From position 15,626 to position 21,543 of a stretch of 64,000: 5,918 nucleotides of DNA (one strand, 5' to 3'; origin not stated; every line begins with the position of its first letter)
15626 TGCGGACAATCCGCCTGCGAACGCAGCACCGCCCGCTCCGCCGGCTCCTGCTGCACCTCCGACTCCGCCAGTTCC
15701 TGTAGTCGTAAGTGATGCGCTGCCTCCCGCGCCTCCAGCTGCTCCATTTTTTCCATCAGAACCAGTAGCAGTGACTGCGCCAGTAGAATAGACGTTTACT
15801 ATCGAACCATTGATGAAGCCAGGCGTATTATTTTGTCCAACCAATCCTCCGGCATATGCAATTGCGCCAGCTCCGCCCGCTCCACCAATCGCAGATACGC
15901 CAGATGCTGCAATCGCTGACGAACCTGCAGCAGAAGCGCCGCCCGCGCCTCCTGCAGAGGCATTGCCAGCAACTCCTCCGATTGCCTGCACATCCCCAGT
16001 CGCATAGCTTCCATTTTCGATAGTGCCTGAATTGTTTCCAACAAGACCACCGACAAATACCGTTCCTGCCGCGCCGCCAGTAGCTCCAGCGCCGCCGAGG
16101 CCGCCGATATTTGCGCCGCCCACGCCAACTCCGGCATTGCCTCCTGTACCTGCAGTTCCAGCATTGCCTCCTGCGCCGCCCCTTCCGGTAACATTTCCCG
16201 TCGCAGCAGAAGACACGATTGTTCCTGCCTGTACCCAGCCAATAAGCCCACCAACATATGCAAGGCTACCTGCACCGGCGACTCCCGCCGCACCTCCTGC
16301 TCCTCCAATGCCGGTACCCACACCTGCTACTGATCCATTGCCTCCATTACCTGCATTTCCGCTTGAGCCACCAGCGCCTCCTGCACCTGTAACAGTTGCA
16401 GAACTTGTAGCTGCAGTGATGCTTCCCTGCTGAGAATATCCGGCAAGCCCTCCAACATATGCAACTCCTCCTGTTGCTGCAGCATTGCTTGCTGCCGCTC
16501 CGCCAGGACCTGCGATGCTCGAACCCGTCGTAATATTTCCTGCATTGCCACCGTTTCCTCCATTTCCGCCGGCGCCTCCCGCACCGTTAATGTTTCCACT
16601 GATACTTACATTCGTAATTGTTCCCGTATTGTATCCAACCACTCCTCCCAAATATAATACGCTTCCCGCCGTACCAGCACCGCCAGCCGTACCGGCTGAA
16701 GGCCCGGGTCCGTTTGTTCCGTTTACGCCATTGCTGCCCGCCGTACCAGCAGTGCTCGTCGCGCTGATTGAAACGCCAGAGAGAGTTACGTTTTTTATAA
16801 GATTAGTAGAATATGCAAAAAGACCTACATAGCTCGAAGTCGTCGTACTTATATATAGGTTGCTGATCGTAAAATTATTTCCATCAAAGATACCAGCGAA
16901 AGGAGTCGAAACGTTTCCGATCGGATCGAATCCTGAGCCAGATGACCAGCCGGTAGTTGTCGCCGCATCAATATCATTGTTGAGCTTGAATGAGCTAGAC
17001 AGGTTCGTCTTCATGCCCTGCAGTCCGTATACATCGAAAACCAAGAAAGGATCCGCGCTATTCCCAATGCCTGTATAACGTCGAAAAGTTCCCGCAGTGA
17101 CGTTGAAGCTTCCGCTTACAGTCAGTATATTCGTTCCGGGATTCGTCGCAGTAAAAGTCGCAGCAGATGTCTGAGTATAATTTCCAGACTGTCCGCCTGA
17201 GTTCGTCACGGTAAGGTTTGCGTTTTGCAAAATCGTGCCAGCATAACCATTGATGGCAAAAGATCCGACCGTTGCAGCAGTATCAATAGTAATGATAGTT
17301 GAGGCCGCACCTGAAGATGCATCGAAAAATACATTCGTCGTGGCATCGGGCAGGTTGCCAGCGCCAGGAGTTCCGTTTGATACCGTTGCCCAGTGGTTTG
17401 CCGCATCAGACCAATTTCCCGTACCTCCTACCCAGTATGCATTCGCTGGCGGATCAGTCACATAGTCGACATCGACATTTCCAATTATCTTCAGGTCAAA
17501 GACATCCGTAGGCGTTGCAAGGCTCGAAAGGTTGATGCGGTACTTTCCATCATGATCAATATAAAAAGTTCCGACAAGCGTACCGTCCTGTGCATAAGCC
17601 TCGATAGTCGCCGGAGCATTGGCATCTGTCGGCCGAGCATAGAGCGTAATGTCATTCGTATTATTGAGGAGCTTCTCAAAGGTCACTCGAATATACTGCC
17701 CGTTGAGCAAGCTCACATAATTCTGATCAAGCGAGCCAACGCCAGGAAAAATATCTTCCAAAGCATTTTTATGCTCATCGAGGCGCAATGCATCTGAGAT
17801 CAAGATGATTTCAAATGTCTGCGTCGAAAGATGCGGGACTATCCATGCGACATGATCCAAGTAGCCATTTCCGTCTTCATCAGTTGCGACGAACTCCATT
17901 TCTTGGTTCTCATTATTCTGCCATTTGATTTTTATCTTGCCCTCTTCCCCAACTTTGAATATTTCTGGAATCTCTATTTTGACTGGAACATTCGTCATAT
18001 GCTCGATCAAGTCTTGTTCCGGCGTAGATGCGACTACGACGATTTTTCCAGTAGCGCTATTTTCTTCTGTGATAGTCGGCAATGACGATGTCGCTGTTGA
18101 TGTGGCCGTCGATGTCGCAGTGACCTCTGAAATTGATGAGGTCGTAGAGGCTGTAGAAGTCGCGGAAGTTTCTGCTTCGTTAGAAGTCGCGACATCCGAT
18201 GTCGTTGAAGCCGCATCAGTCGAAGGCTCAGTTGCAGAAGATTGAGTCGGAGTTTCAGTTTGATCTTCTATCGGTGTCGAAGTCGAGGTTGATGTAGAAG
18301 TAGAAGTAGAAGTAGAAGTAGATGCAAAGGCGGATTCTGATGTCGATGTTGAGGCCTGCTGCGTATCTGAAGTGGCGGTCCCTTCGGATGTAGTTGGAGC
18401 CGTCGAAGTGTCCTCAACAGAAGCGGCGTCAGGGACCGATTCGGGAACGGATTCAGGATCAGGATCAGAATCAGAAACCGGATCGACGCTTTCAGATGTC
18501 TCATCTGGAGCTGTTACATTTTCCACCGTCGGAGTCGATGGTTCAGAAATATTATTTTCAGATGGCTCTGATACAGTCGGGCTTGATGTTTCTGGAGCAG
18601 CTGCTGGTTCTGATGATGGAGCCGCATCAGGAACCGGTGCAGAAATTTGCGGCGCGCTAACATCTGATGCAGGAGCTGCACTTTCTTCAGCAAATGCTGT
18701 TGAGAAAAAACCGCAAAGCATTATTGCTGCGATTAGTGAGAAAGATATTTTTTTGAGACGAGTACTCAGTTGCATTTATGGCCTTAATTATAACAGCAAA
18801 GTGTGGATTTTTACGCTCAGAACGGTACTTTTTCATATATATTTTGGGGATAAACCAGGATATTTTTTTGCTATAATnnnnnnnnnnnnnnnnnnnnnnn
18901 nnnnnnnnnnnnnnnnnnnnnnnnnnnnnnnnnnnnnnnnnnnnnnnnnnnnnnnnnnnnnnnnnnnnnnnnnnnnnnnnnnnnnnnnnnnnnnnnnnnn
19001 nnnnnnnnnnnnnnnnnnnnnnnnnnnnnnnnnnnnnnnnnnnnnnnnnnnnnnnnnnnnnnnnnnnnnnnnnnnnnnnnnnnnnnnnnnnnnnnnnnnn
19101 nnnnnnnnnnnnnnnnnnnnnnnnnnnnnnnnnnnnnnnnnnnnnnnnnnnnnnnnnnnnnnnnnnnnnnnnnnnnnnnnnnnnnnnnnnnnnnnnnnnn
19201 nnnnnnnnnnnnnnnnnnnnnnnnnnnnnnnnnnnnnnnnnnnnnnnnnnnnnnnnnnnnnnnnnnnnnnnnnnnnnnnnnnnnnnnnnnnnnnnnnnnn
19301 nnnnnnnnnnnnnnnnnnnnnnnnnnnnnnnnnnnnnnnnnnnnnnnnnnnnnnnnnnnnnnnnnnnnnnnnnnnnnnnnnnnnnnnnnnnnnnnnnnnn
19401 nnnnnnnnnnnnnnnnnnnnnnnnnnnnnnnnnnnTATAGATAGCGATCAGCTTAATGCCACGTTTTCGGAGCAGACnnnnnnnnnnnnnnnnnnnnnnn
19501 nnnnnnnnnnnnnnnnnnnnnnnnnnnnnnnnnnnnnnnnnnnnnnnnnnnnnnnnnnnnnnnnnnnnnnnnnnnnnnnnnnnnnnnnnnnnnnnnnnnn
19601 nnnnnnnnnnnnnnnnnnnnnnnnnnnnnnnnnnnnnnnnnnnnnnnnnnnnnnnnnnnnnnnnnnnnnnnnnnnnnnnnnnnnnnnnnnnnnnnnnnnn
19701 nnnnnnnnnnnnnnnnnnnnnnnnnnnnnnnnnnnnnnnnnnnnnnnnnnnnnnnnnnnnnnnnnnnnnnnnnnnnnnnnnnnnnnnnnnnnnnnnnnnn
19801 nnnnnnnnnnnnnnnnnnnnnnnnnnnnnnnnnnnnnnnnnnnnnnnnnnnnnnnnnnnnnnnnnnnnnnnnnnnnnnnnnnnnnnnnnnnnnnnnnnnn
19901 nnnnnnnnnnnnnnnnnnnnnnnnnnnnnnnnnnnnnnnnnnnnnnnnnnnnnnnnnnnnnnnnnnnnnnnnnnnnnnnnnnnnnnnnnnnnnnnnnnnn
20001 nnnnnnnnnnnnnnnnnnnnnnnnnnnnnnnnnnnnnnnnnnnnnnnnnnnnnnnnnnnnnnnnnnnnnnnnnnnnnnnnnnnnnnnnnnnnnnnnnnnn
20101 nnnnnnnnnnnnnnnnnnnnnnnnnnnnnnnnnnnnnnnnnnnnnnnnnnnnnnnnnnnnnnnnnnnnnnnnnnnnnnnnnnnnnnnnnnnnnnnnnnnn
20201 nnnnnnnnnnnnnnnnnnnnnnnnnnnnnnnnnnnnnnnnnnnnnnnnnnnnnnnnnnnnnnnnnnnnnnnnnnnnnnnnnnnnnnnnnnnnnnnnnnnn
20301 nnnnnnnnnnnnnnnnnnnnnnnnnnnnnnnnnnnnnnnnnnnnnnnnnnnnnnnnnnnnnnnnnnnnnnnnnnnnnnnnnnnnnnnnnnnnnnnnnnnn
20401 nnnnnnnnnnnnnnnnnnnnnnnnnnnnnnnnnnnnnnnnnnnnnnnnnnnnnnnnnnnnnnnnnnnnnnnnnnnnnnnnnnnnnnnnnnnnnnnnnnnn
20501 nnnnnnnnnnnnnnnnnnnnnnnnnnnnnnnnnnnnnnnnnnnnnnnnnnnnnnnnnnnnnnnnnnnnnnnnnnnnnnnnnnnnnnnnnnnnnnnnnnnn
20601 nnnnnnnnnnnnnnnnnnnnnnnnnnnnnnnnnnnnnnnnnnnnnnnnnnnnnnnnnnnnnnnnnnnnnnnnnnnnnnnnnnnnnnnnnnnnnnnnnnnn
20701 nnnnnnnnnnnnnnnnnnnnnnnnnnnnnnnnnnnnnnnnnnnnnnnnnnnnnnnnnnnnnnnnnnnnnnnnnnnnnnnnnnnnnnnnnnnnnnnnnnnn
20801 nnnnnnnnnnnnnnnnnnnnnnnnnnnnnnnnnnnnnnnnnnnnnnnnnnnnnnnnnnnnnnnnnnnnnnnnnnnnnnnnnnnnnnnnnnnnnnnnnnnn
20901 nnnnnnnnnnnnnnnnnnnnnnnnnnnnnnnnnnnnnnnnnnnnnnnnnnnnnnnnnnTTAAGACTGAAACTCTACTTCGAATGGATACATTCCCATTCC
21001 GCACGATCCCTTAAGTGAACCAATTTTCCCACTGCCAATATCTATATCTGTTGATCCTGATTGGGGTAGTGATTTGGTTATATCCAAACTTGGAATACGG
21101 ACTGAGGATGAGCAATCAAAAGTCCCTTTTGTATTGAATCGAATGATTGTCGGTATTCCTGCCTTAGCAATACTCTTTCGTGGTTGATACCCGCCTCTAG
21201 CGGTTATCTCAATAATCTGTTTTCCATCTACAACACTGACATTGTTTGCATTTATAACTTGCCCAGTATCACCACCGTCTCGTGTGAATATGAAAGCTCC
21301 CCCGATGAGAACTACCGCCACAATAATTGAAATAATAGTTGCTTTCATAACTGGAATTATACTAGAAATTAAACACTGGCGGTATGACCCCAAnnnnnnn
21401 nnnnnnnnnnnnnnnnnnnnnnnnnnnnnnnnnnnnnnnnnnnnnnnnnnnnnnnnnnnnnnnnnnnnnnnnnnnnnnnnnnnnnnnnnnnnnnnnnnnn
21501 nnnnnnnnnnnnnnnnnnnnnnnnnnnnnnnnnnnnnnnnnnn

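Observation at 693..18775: Cohesin-dockerin surface module: a 5,304-aa dockerin-tipped giant protein followed by two membrane-anchored cohesin-like proteins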

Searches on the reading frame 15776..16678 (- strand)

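Call 47: search_protein_families(library=pfam, proteins=[window:15776-16678:-], max_evalue=10)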
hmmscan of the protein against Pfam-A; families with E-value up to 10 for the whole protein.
window:15776-16678:- (301 aa): 1 family
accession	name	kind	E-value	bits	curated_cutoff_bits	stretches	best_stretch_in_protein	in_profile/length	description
PF07581.17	Glug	-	1.9e-07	31.5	20.5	5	73-97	3-28/28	The GLUG motif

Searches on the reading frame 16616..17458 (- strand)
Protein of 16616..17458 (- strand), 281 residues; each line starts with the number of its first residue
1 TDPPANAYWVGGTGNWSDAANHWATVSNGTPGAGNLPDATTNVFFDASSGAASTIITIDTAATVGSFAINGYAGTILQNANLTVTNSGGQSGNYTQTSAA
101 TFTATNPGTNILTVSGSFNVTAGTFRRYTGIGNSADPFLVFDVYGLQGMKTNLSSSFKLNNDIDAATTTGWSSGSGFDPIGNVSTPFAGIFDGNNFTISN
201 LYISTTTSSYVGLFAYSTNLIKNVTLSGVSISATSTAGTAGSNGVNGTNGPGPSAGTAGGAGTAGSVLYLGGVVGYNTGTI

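Call 47: search_protein_families(library=pfam, proteins=[window:16616-17458:-], max_evalue=10)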
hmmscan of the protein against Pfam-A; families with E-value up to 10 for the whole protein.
window:16616-17458:- (281 aa): 0 families

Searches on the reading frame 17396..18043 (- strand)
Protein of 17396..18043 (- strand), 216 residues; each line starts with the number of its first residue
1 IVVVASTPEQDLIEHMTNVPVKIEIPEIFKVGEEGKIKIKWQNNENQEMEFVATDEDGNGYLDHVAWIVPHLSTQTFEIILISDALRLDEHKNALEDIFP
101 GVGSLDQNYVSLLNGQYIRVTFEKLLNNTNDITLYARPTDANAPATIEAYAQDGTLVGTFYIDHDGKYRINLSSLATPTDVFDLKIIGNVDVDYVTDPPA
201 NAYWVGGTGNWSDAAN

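Call 47: search_protein_families(library=pfam, proteins=[window:17396-18043:-], max_evalue=10)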
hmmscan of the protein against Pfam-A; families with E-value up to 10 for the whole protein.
window:17396-18043:- (216 aa): 5 families
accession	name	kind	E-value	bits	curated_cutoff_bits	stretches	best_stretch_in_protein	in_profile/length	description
PF17936.7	Big_6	-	7.8e-06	26.5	27.6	2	141-175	21-55/83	Bacterial Ig domain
PF04151.21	PPC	-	0.024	15.9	25.9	1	109-174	6-70/70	Bacterial pre-peptidase C-terminal domain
PF18994.6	Prophage_tailD1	-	0.057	14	23.6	1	36-69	19-56/84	Prophage endopeptidase tail N-terminal domain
PF23008.3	FN3_Tor_3rd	-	0.091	13.2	30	1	48-107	6-66/92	Tyrosine-protein kinase receptor torso, third FN3 domain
PF13620.12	CarboxypepD_reg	-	0.097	13.5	32.3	1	144-172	16-45/82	Carboxypeptidase regulatory-like domain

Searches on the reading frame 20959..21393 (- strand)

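Call 54: search_protein_families(library=pfam, proteins=[window:20959-21393:-], max_evalue=0.001)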
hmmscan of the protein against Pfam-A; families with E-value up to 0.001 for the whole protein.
window:20959-21393:- (144 aa): 1 family
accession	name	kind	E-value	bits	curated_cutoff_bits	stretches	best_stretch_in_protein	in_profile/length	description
PF13473.12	Cupredoxin_1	-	7.4e-08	32.8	27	1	56-136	18-97/104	Cupredoxin-like domain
